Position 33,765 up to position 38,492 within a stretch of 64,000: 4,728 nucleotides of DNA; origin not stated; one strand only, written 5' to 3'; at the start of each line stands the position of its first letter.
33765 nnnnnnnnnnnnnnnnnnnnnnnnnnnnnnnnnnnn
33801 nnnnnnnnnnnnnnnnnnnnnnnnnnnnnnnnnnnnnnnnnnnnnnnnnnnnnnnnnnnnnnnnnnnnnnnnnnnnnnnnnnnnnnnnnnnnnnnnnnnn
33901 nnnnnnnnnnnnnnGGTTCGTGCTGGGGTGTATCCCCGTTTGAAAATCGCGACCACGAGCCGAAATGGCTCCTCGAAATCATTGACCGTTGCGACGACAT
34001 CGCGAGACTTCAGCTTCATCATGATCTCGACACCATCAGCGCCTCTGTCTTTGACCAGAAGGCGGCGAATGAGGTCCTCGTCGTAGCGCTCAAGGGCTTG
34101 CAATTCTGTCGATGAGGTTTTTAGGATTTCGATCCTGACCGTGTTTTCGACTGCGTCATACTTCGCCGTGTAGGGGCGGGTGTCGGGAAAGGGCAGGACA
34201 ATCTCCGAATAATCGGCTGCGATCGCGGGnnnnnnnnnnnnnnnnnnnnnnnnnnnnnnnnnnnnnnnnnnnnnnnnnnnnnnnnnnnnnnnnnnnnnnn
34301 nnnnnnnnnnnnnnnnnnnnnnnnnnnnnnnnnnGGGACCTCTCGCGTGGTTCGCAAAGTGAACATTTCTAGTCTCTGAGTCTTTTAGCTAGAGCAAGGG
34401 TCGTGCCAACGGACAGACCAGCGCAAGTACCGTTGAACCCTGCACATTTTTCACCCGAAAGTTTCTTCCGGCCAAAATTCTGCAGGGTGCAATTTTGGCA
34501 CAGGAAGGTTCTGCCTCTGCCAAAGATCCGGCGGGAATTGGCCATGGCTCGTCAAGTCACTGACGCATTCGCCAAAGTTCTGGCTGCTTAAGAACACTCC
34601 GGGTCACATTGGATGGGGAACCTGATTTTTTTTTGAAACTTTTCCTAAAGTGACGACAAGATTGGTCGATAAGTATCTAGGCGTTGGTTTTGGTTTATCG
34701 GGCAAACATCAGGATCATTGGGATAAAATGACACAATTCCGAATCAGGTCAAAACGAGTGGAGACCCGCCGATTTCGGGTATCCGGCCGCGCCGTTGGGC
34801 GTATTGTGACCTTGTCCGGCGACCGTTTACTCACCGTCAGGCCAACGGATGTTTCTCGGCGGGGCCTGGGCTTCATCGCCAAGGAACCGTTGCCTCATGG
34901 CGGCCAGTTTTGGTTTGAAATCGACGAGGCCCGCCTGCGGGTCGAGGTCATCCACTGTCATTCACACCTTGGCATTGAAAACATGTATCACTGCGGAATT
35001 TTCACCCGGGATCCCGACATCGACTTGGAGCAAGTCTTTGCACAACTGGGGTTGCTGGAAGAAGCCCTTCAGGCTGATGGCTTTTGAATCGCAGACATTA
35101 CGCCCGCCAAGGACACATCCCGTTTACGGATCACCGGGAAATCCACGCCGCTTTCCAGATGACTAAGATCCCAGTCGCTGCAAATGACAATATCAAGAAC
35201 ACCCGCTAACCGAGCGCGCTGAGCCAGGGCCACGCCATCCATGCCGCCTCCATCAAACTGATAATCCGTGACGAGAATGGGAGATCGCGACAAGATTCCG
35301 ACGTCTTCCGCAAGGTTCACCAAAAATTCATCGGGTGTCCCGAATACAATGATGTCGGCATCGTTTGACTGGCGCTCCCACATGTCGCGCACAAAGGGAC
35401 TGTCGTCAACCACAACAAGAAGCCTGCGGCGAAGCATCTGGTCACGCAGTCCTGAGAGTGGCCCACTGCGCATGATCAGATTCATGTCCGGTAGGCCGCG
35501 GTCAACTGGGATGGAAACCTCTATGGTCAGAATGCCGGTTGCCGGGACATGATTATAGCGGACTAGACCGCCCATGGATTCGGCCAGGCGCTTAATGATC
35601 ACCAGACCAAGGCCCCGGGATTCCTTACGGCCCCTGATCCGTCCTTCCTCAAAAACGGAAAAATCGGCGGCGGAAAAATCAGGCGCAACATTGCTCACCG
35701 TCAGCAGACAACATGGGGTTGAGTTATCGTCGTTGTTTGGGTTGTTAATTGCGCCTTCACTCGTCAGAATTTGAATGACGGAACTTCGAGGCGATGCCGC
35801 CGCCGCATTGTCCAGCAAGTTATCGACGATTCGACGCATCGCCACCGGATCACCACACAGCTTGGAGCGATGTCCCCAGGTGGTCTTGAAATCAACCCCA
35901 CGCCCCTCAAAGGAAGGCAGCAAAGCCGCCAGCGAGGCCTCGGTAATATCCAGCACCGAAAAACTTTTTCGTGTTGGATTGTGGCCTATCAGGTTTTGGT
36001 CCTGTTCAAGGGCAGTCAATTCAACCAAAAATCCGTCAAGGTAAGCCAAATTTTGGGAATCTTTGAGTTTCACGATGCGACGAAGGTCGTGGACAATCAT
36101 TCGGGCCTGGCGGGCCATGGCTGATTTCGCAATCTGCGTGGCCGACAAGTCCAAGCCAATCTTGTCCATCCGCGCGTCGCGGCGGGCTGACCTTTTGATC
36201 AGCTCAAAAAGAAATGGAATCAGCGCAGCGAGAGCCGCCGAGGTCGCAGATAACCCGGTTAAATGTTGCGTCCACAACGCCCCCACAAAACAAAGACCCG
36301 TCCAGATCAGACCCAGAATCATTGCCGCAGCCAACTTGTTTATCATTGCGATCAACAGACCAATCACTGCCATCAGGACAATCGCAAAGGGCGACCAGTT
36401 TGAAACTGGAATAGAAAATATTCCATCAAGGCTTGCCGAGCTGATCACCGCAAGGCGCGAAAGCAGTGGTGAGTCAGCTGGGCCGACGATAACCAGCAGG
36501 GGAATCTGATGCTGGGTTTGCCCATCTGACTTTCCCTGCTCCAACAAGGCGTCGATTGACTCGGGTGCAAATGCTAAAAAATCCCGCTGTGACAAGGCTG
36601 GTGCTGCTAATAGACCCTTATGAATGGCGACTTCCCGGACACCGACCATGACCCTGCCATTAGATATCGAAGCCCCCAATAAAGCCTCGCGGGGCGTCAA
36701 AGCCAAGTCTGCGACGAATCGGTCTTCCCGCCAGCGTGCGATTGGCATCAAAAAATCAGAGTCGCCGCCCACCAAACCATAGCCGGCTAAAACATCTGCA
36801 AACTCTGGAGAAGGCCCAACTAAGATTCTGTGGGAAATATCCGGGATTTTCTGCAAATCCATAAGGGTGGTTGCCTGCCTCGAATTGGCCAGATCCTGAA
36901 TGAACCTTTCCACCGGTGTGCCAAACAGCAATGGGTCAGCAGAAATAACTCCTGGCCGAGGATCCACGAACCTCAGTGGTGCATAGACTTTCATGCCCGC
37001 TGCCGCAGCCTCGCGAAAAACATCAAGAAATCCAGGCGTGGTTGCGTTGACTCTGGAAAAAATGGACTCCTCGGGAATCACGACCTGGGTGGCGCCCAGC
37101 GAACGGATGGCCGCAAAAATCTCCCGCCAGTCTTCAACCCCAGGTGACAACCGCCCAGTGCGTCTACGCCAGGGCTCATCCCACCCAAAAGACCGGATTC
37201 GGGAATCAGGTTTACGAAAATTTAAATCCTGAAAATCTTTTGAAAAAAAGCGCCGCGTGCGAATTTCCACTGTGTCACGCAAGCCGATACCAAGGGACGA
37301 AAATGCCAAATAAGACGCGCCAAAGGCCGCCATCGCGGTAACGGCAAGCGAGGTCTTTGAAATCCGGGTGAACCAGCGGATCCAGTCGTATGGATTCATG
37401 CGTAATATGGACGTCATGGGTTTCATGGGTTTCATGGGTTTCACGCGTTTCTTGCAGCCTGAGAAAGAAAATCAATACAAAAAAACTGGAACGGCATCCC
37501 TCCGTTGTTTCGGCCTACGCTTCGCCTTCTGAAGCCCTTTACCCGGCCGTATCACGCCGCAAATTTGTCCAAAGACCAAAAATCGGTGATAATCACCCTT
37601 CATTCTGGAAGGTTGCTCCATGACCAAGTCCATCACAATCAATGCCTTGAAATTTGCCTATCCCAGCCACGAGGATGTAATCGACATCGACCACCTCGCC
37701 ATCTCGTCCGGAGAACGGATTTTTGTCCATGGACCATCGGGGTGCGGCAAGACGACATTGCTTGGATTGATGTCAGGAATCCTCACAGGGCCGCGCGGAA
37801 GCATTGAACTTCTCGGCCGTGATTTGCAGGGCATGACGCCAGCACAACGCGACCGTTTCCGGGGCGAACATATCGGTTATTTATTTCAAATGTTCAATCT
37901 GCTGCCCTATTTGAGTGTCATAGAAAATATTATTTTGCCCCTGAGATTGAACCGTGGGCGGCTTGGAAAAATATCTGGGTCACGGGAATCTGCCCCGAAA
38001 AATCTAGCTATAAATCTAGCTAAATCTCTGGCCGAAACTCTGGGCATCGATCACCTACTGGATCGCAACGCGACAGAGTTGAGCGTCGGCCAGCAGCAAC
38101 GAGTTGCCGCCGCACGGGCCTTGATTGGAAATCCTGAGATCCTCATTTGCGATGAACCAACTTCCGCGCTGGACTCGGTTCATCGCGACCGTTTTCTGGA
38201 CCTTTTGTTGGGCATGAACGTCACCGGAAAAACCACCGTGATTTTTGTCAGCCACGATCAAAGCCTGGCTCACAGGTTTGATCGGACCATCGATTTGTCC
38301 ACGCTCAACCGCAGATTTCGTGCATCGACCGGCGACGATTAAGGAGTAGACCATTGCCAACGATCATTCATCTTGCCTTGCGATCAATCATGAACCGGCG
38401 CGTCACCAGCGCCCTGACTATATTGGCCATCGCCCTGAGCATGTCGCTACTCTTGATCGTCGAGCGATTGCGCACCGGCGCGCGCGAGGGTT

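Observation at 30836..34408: A perfect sigma54 promoter drives a 769-aa secreted TPR protein placed at the head of the flagellar rod/export operon, followed by a sensor-less sigma54 activator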

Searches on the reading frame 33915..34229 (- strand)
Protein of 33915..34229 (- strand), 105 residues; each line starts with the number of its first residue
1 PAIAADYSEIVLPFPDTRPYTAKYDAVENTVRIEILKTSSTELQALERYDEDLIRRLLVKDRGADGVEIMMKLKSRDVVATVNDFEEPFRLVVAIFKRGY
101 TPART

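Call 74: predict_structure(alignment_id=A3)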
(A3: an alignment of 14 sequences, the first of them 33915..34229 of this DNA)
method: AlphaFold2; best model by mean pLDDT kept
length: 105 residues; sequences in the alignment: 14
mean_pLDDT: 89.3   pTM: 0.78
mean pLDDT of the five models: 89.3, 88.9, 88.6, 87.8, 86.4
residues with pLDDT >= 90: 80; 70-90: 15; 50-70: 5; < 50: 5
segments of 3 or more residues with pLDDT < 50: 1-3
pLDDT, mean of each block of 10 residues (from residue 1): 70 94 95 95 88 94 94 94 94 90 57
secondary structure, 60 per line:
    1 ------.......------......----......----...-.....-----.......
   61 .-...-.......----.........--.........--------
elements in order: E7-13 E20-25 E30-35 H44-48 E54-61 E67-73 E78-86 E89-97

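Call 76: fold_search(model_id=the predicted structure, library=pdb)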
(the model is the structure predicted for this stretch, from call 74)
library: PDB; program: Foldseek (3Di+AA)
matches with E <= 10: 689; with E <= 0.001: 0
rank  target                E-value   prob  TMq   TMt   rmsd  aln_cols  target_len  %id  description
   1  4bin                  5.9e-03  1.00  0.69  0.24   3.1       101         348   17  Crystal structure of the E. coli N-acetylmuramoyl-L-alanine amidase AmiC (released 2013-08-21)
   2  5ezu_B                1.7e-01  0.75  0.30  0.43   5.1        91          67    6  Crystal structure of the N-terminal domain of vaccinia virus immunomodulator A46 in complex with myristic acid. (released 2016-11-30)
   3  4uy7_A                1.7e-01  0.15  0.21  0.09  14.5       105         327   10  Crystal structure of Histidine bound Histidine-specific methyltransferase EgtD from Mycobacterium smegmatis (released 2014-10-08)
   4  6e8a_B                2.0e-01  0.15  0.22  0.18   8.8        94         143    6  Crystal structure of DcrB from Salmonella enterica at 1.92 Angstroms resolution (released 2018-10-31)
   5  3jc8_Qa               2.1e-01  0.99  0.64  0.19   3.8       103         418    9  Architectural model of the type IVa pilus machine in a piliated state (released 2016-03-16)
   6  5d2l_G                2.6e-01  0.13  0.18  0.09  13.4        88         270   15  Crystal structure of TCR C7 in complex with HCMV NLV epitope presented by HLA-A2 (released 2015-10-07)
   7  9dcz_A                3.1e-01  0.80  0.34  0.16   3.3        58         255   19  Designed allosteric facilitated dissociation switch AS1 in complex state TH with methylated lysines, crystal #1 (released 2025-08-20)
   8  1r3h_E                3.4e-01  0.06  0.15  0.08  13.4        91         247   14  Crystal Structure of T10 (released 2004-03-30)
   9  4pip_B                3.8e-01  0.13  0.22  0.10  13.4        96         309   10  Engineered EgtD variant EgtD-M252V,E282A in complex with tryptophan and SAH (released 2014-12-03)
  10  9dd0_C                4.0e-01  0.90  0.38  0.18   2.9        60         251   17  Designed allosteric facilitated dissociation switch AS1 in complex state TH with methylated lysines, crystal #2 (released 2025-08-20)
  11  2hn7_A                4.0e-01  0.06  0.17  0.08  13.3        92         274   13  HLA-A*1101 in complex with HBV peptide homologue (released 2006-11-28)
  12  5j6h_A                4.0e-01  0.06  0.17  0.08  13.3        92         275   13  Recognition of the MHC class Ib molecule H2-Q10 by the natural killer cell receptor Ly49C (released 2016-07-13)
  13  4ckk_C                4.3e-01  0.28  0.37  0.11  15.0       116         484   15  Apo structure of 55 kDa N-terminal domain of E. coli DNA gyrase A subunit (released 2014-03-12)
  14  4pip_A                4.3e-01  0.12  0.22  0.09  13.4        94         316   11  Engineered EgtD variant EgtD-M252V,E282A in complex with tryptophan and SAH (released 2014-12-03)
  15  1kj3_H                4.3e-01  0.08  0.17  0.08  13.3        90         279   12  Mhc Class I H-2Kb molecule complexed with pKB1 peptide (released 2002-03-27)
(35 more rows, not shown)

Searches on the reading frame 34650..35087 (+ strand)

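Call 5: search_protein_families(library=pfam, proteins=[window:34650-35087:+], max_evalue=0.01)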
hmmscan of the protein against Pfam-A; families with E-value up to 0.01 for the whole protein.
window:34650-35087:+ (145 aa): 1 family
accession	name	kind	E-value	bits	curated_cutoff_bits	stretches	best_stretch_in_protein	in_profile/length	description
PF07238.19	PilZ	-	0.00091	20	22.5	1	48-117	10-83/102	PilZ domain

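Call 6: search_protein_families(library=ncbifam, proteins=[window:34650-35087:+], max_evalue=0.01)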
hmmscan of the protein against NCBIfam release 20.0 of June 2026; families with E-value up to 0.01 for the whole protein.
window:34650-35087:+ (145 aa): 0 families

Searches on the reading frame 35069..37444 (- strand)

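Call 5: search_protein_families(library=pfam, proteins=[window:35069-37444:-], max_evalue=0.01)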
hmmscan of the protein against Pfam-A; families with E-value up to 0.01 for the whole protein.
window:35069-37444:- (791 aa): 1 family
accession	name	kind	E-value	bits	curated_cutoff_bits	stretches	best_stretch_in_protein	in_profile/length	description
PF02518.31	HATPase_c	-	3.7e-08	34.2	26.4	1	531-647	1-109/111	Histidine kinase-, DNA gyrase B-, and HSP90-like ATPase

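Call 6: search_protein_families(library=ncbifam, proteins=[window:35069-37444:-], max_evalue=0.01)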
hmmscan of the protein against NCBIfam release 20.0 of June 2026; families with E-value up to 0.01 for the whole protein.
window:35069-37444:- (791 aa): 12 families
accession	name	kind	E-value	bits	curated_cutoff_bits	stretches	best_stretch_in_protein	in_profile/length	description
NF008312.0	PRK11100.1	equivalog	8.1e-08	31.5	356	1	466-639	304-467/477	two-component system sensor histidine kinase CreC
NF008543.0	PRK11466.1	equivalog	2e-06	25.9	982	1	514-742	538-746/914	TMAO reductase system sensor histidine kinase/response regulator TorS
NF046044.1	PnpS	equivalog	9.8e-05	21.5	400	1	461-562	215-312/390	two-component system histidine kinase PnpS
NF007345.0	PRK09835.1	subfamily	0.00027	19.6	423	1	513-628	354-463/482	Cu(+)/Ag(+) sensor histidine kinase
NF007004.0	PRK09467.1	equivalog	0.00042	19.3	415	1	528-647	327-436/440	two-component system sensor histidine kinase EnvZ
NF045901.1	HisKinLetSLeg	equivalog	0.00042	18.4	1650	1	527-632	400-504/906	two-component system sensor histidine kinase LetS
TIGR01386.1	cztS_silS_copS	subfamily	0.00086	18.4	292.55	1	527-631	345-444/457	heavy metal sensor histidine kinase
NF007837.0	PRK10549.1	equivalog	0.001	17.9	603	1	493-649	310-460/466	envelope stress sensor histidine kinase BaeS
NF033091.0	HK_VanS_ACDEFG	equivalog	0.0011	18.2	400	1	508-630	162-279/293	vancomycin resistance histidine kinase VanS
NF012163.2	BaeS_SmeS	equivalog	0.0015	17.6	500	1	493-642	310-453/457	sensor histidine kinase efflux regulator BaeS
NF052314.1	T9SS_HK_PorY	subfamily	0.0049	16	350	0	491-635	280-410/418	PorY family sensor histidine kinase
NF007898.0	PRK10604.1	equivalog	0.0059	15.8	478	0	528-653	312-429/433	two-component system sensor histidine kinase RstB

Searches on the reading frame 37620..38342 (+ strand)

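Call 11: search_protein_families(library=pfam, proteins=[window:37620-38342:+], max_evalue=0.001)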
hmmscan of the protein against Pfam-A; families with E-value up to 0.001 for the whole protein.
window:37620-38342:+ (240 aa): 5 families
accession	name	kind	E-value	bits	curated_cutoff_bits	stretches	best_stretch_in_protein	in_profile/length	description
PF00005.33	ABC_tran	-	3.3e-31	109.2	25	1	25-182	5-137/137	ABC transporter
PF13304.12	AAA_21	-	4.5e-06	27.4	27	1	115-216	186-302/304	AAA domain, putative AbiEii toxin, Type IV TA system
PF13191.12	AAA_16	-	0.00014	22.8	32.6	0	29-58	22-51/167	AAA ATPase domain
PF13555.12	AAA_29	-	0.00031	20.9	27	0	28-59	19-50/61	P-loop containing region of AAA domain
PF20030.5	bpMoxR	-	0.00088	18.8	27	0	7-57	7-57/205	MoxR domain in the MoxR-vWA-beta-propeller ternary systems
